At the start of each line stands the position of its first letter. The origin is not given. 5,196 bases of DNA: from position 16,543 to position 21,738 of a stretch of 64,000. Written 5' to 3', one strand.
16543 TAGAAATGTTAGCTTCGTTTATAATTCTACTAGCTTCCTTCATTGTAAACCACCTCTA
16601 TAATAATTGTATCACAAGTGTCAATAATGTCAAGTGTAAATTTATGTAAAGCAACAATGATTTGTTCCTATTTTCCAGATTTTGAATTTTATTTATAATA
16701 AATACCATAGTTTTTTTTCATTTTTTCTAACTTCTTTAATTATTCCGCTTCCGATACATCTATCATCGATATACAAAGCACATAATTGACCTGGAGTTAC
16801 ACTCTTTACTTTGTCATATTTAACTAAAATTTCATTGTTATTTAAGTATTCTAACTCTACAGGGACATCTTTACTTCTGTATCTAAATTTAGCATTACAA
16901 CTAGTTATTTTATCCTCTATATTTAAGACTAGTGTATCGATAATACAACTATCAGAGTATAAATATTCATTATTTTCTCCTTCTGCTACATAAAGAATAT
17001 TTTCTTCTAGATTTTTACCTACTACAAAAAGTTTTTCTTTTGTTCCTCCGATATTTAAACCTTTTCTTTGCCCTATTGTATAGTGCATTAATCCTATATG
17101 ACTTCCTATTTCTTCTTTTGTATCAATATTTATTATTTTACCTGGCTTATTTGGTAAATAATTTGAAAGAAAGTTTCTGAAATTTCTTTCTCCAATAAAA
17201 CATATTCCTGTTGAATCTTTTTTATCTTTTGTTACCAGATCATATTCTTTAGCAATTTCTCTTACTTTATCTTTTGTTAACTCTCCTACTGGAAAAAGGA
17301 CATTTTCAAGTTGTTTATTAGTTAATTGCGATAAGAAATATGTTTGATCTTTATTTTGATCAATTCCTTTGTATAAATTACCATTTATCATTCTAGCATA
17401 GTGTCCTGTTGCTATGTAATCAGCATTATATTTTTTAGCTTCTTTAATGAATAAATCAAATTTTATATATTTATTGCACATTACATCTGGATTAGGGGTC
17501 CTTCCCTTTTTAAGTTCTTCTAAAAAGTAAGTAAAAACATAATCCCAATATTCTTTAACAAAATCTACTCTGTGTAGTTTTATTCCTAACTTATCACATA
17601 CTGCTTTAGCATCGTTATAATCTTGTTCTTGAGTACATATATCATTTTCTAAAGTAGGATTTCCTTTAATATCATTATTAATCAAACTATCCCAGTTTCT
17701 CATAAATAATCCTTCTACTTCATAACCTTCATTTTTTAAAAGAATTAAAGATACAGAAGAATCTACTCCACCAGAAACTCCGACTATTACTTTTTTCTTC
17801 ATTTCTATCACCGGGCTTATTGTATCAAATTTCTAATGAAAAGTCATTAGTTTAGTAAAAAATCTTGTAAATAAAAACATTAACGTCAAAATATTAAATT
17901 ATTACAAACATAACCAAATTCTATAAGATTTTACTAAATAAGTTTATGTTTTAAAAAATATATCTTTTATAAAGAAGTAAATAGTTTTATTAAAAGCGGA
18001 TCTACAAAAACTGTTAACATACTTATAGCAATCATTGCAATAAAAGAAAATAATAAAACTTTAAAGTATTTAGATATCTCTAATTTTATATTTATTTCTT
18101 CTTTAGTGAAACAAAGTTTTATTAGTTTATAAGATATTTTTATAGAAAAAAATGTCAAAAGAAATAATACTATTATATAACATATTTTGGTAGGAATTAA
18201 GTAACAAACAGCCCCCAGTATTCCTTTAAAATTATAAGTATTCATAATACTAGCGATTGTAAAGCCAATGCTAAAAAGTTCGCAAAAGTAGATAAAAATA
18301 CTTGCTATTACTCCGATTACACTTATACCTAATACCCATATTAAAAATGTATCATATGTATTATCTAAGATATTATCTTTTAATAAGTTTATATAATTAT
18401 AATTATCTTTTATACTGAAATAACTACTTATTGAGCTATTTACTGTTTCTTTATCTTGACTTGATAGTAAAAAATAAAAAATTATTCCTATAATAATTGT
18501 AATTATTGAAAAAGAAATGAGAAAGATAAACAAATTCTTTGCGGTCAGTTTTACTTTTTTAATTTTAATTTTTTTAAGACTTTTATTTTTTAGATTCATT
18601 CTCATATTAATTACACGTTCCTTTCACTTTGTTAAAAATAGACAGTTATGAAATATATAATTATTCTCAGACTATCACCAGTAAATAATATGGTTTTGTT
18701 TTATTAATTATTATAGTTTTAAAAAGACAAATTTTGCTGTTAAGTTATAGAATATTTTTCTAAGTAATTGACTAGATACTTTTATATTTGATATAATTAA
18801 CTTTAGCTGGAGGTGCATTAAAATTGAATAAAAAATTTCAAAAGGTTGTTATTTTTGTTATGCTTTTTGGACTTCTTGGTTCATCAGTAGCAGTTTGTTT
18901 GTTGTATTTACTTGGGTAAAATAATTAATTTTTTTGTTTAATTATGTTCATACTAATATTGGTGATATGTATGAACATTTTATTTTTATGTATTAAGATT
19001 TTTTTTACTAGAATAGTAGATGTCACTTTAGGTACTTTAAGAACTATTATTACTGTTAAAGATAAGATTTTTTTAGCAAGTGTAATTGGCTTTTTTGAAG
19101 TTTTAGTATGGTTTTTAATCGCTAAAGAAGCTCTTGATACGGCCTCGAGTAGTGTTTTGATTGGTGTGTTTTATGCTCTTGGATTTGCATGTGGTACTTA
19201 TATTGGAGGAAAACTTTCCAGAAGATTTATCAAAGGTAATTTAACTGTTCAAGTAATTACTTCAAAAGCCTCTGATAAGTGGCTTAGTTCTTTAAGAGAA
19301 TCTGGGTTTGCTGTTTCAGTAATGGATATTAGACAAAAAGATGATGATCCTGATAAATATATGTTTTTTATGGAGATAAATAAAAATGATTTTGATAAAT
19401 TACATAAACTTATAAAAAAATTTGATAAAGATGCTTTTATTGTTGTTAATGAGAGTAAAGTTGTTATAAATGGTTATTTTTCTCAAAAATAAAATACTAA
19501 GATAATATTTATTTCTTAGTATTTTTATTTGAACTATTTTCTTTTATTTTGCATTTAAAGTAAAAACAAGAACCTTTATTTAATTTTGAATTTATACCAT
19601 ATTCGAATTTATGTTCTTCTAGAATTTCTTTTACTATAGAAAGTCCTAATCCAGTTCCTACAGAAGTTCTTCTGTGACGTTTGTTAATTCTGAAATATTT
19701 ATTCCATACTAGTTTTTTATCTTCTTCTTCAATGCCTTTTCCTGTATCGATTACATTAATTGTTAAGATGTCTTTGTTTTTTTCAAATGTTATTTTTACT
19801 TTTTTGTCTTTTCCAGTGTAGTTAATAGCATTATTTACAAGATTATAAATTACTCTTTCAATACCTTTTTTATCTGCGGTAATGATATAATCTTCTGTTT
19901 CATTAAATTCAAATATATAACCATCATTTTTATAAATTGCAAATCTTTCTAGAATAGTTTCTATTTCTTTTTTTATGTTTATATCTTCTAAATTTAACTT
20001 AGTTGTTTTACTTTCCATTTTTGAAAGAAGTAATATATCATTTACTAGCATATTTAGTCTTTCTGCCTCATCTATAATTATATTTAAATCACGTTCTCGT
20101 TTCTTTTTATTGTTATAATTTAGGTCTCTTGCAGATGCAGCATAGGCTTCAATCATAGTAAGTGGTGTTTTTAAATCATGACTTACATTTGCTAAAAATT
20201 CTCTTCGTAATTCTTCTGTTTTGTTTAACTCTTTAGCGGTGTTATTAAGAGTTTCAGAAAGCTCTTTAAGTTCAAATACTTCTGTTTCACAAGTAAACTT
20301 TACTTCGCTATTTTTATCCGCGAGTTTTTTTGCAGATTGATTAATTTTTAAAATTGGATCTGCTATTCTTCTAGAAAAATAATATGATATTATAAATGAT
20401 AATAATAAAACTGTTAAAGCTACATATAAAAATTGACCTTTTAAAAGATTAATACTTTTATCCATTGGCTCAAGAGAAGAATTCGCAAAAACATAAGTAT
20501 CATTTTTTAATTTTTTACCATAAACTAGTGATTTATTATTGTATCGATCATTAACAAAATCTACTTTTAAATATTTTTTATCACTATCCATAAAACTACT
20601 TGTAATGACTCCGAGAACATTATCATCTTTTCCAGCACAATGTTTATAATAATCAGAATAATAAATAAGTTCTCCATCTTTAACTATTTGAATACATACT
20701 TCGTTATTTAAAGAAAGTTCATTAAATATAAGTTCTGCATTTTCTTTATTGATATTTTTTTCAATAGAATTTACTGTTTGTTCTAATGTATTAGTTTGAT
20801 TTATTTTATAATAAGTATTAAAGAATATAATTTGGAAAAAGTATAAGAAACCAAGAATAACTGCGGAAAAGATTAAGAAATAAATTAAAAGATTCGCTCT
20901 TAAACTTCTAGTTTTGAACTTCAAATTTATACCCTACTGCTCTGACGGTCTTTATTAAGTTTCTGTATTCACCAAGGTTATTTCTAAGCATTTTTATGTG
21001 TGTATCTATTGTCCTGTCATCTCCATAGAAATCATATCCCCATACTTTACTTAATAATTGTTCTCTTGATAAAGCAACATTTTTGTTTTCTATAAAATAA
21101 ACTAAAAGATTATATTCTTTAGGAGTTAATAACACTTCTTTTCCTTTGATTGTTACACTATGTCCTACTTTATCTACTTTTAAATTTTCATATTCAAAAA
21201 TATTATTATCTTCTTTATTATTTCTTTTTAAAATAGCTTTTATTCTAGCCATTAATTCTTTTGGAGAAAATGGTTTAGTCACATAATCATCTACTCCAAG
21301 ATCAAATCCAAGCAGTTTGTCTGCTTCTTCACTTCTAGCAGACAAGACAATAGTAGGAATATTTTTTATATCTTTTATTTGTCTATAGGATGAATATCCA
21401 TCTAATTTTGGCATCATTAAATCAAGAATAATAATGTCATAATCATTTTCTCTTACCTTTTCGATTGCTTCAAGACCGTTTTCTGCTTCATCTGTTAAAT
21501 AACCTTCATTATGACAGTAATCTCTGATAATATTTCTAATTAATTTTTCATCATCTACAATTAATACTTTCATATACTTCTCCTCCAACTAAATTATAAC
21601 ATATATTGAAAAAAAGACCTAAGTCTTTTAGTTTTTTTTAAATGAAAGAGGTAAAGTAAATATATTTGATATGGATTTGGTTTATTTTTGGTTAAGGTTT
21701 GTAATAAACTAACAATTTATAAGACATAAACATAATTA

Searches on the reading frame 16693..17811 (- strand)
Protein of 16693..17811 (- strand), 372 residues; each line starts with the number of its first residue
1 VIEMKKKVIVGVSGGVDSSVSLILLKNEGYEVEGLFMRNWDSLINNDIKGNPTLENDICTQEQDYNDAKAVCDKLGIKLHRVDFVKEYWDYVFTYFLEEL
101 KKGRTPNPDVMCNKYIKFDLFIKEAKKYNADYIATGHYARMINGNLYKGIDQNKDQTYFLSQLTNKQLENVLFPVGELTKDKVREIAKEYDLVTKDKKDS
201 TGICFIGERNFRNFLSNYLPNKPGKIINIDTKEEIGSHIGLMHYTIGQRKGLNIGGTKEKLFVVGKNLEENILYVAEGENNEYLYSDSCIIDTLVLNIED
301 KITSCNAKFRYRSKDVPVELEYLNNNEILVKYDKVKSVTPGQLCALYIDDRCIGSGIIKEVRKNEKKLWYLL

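Call 37: search_protein_families(library=pfam, proteins=[window:16693-17811:-], max_evalue=0.001)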
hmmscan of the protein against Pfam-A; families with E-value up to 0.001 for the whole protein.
window:16693-17811:- (372 aa): 6 families
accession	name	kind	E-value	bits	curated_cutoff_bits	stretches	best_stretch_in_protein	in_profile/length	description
PF03054.22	tRNA_Me_trans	-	2.7e-78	262.7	20.6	1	6-207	1-201/202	tRNA methyl transferase HUP domain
PF20259.3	tRNA_Me_trans_M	-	2.1e-24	85.3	27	1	212-276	1-65/66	tRNA methyl transferase PRC-barrel domain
PF20258.4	tRNA_Me_trans_C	-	1.8e-16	60.7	20.6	1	300-358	18-77/77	Aminomethyltransferase beta-barrel domain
PF02540.23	NAD_synthase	-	3e-06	27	21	1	6-86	19-83/242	NAD synthase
PF06508.19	QueC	-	0.00031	20.8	22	0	7-35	1-29/210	Queuosine biosynthesis protein QueC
PF01171.26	ATP_bind_3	-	0.00087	19.5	27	0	7-192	1-161/182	PP-loop family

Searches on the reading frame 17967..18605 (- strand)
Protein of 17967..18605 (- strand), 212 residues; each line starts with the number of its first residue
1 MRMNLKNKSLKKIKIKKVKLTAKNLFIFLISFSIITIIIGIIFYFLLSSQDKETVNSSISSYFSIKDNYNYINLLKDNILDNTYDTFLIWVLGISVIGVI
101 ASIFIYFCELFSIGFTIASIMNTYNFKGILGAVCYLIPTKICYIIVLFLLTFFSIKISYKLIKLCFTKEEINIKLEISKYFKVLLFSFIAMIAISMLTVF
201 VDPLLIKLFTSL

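Call 37: search_protein_families(library=pfam, proteins=[window:17967-18605:-], max_evalue=0.001)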
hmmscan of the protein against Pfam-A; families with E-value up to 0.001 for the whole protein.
window:17967-18605:- (212 aa): 1 family
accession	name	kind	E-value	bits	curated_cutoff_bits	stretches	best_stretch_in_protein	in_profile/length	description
PF01944.22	SpoIIM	-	1e-12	48.7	26.9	1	34-196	2-155/163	Stage II sporulation protein M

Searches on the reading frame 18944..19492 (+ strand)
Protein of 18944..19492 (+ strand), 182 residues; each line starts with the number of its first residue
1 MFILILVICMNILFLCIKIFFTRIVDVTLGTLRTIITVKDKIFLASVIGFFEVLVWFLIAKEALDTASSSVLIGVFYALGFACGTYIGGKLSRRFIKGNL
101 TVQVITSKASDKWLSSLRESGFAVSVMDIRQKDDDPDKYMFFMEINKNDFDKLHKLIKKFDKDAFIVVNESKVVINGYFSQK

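Call 70: search_protein_families(library=pfam, proteins=[window:18944-19492:+], max_evalue=0.0001)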
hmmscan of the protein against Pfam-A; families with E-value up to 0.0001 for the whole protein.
window:18944-19492:+ (182 aa): 2 families
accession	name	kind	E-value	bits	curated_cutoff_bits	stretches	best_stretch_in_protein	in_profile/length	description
PF18955.5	DUF5698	-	7.6e-17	61.9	27.5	1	31-88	1-57/58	Domain of unknown function (DUF5698)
PF10035.14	DUF2179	-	7.1e-06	26.2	22.8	1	137-174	16-53/55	Uncharacterized protein conserved in bacteria (DUF2179)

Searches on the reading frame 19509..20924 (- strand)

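Call 37: search_protein_families(library=pfam, proteins=[window:19509-20924:-], max_evalue=0.001)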
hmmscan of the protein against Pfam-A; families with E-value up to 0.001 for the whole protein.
window:19509-20924:- (471 aa): 5 families
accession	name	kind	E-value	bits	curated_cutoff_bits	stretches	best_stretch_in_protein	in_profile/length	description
PF02518.31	HATPase_c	-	2.4e-22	79.9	26.4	1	351-459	2-108/111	Histidine kinase-, DNA gyrase B-, and HSP90-like ATPase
PF00512.31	HisKA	-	2.4e-17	63.2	26.9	1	240-305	2-65/66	His Kinase A (phospho-acceptor) domain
PF00672.30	HAMP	-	7e-05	23.5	25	1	183-234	2-52/53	HAMP domain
PF13589.12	HATPase_c_3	-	0.00027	21.4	25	1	356-417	4-63/137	Histidine kinase-, DNA gyrase B-, and HSP90-like ATPase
PF08269.17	dCache_2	-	0.00034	20.3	26.5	1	234-412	7-171/298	Cache domain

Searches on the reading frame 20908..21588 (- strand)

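Call 37: search_protein_families(library=pfam, proteins=[window:20908-21588:-], max_evalue=0.001)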
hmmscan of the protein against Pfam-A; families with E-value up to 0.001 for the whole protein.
window:20908-21588:- (226 aa): 2 families
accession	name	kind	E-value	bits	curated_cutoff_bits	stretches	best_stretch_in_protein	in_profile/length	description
PF00072.30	Response_reg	-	1.6e-30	105.9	30.2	1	8-117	1-111/111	Response regulator receiver domain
PF00486.34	Trans_reg_C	-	4.1e-26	91.3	26.2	1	149-222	1-77/77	Transcriptional regulatory protein, C terminal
